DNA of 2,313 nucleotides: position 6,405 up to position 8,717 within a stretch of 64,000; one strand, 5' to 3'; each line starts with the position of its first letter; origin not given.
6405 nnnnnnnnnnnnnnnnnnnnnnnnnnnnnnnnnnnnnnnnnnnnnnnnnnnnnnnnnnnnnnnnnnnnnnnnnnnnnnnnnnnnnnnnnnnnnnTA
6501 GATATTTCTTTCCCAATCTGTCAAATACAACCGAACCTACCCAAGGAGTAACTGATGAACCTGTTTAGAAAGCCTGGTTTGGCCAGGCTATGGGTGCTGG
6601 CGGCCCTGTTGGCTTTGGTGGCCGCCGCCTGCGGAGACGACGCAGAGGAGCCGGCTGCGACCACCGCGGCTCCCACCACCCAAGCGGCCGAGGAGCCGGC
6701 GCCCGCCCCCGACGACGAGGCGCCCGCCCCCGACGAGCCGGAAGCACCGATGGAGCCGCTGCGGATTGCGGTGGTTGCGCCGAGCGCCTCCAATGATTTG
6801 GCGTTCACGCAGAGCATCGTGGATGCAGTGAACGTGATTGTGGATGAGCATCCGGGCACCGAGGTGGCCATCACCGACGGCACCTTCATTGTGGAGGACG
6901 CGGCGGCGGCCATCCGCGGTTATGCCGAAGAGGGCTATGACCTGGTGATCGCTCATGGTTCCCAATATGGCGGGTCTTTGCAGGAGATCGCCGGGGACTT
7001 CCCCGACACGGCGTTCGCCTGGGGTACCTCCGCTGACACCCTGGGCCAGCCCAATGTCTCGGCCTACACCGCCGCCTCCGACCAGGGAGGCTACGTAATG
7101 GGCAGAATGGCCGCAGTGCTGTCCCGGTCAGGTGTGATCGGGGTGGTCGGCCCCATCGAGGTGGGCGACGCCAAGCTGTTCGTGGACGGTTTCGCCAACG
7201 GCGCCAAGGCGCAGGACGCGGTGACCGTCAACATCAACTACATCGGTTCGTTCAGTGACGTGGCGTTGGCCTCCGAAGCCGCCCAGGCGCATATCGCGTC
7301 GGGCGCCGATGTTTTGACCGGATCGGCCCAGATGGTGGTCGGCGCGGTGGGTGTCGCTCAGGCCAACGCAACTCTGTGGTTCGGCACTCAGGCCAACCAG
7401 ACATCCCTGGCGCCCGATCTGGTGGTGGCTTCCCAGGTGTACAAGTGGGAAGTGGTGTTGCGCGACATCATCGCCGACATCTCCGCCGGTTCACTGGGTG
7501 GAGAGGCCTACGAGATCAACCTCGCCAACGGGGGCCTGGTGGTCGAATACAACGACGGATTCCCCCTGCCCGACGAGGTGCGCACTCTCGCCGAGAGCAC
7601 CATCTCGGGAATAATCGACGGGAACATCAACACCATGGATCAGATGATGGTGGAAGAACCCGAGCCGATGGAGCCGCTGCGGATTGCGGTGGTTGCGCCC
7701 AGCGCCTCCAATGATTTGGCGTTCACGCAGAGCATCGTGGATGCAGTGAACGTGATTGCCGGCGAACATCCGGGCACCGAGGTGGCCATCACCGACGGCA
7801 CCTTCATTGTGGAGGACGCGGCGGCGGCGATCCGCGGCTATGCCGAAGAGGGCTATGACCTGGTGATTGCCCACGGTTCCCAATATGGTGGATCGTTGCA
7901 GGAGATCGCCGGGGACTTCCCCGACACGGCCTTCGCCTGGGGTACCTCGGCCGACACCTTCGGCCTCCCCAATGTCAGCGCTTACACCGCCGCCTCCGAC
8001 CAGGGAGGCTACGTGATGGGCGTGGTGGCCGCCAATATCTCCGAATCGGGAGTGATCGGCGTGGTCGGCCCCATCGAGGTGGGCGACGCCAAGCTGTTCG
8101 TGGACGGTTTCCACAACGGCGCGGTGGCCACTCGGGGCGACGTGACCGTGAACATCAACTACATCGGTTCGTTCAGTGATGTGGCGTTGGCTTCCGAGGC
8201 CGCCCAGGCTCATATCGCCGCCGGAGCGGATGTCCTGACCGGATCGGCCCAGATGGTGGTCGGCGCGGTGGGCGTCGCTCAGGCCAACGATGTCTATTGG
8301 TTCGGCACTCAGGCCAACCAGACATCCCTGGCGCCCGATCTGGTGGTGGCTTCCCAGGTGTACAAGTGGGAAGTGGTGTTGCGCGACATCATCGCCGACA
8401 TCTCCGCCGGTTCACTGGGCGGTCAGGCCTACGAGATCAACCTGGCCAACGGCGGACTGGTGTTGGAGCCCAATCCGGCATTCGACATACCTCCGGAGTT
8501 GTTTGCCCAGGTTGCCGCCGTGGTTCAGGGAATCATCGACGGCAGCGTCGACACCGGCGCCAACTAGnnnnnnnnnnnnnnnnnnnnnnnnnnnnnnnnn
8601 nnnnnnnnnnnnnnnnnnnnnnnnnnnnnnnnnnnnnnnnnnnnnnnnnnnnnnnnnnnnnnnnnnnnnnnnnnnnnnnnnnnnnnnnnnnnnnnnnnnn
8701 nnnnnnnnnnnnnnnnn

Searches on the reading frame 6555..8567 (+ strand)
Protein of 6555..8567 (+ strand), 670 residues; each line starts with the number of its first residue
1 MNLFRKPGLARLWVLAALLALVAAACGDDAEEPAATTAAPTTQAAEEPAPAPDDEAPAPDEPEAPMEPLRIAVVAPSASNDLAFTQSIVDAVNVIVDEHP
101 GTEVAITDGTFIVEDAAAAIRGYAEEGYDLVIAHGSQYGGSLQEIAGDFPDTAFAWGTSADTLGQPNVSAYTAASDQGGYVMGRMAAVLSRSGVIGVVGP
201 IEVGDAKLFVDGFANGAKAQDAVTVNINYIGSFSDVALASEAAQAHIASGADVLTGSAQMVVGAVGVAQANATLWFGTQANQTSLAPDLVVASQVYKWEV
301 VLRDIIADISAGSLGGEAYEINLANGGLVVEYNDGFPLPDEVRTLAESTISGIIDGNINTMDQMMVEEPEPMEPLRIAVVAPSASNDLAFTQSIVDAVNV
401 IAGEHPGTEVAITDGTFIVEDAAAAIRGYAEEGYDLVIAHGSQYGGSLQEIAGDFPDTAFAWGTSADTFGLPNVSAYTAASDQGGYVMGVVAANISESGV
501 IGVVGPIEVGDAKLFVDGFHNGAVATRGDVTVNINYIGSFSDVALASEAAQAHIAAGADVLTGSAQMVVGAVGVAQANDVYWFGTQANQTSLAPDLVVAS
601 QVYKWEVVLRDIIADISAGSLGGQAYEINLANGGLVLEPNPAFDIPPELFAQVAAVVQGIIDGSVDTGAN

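Call 8: search_protein_families(library=pfam, proteins=[window:6555-8567:+], max_evalue=0.01)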
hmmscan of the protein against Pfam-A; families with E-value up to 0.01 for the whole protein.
window:6555-8567:+ (670 aa): 3 families
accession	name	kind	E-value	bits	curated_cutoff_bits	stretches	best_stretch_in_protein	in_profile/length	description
PF02608.20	Bmp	-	1.3e-68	231.7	24.1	2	376-638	3-269/301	ABC transporter substrate-binding protein PnrA-like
PF17758.7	Prot_ATP_ID_OB_N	-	7e-05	22.9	23.4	0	543-575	26-58/62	Proteasomal ATPase OB N-terminal domain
PF00702.32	Hydrolase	-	0.008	17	26.4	0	84-138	71-125/191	haloacid dehalogenase-like hydrolase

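Call 9: search_protein_families(library=ncbifam, proteins=[window:6555-8567:+], max_evalue=0.01)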
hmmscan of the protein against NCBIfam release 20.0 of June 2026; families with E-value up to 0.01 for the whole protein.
window:6555-8567:+ (670 aa): 5 families
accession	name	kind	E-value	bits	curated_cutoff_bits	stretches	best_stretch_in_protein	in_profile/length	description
NF047927.1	ABC_BMP_B6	equivalog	3.8e-64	216.8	400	2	376-666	4-298/314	putative B6 ABC transporter substrate-binding protein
NF042969.1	AcxyGlmanDactase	equivalog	9.9e-06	24.7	500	0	84-128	232-276/323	bifunctional acetylxylan esterase/glucomannan deacetylase AxeC2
TIGR01517.1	ATPase-IIB_Ca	equivalog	0.0029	15.8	507.05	0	243-276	217-250/882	calcium-translocating P-type ATPase, PMCA-type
TIGR04045.1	MSMEG_0567_GNAT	equivalog_domain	0.0062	16.1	68.45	0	250-279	48-77/153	MSMEG_0567/Sll0786 family nitrogen starvation N-acetyltransferase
NF053527.1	lipo_Cory_WKLS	subfamily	0.0079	16.1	105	0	14-61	4-52/166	WKL family lipoprotein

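Call 45: find_homologous_proteins(query=window:6555-8567:+)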
Query window:6555-8567:+ (670 aa): 1716 proteins with E <= 0.001 among 8000 candidates; the best 120 are listed.
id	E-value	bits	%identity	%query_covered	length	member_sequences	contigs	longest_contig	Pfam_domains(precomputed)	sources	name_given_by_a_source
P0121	0.0e+0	1266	88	100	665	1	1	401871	PF02608.21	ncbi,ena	-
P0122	0.0e+0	1246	88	100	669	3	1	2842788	PF02608.21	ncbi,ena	-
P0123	0.0e+0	1209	84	100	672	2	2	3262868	PF02608.21,PF17758.8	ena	-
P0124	0.0e+0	1207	85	100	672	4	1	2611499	PF02608.21,PF17758.8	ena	-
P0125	0.0e+0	1198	84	100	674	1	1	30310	PF02608.21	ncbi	-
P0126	0.0e+0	1196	85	100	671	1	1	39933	PF02608.21,PF17758.8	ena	-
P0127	0.0e+0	1196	85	100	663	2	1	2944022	PF02608.21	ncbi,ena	-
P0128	0.0e+0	1194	85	100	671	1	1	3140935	PF02608.21,PF17758.8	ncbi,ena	-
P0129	0.0e+0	1193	86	100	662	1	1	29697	PF02608.21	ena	-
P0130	0.0e+0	1187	85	100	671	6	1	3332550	PF02608.21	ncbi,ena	-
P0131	0.0e+0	1184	85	100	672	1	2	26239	PF02608.21,PF17758.8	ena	-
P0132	0.0e+0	1181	85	100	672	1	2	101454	PF02608.21,PF17758.8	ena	-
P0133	0.0e+0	1179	85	100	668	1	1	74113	PF02608.21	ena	-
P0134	0.0e+0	1173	84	100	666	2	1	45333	PF02608.21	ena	-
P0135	0.0e+0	1172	87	91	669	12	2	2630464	PF02608.21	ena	-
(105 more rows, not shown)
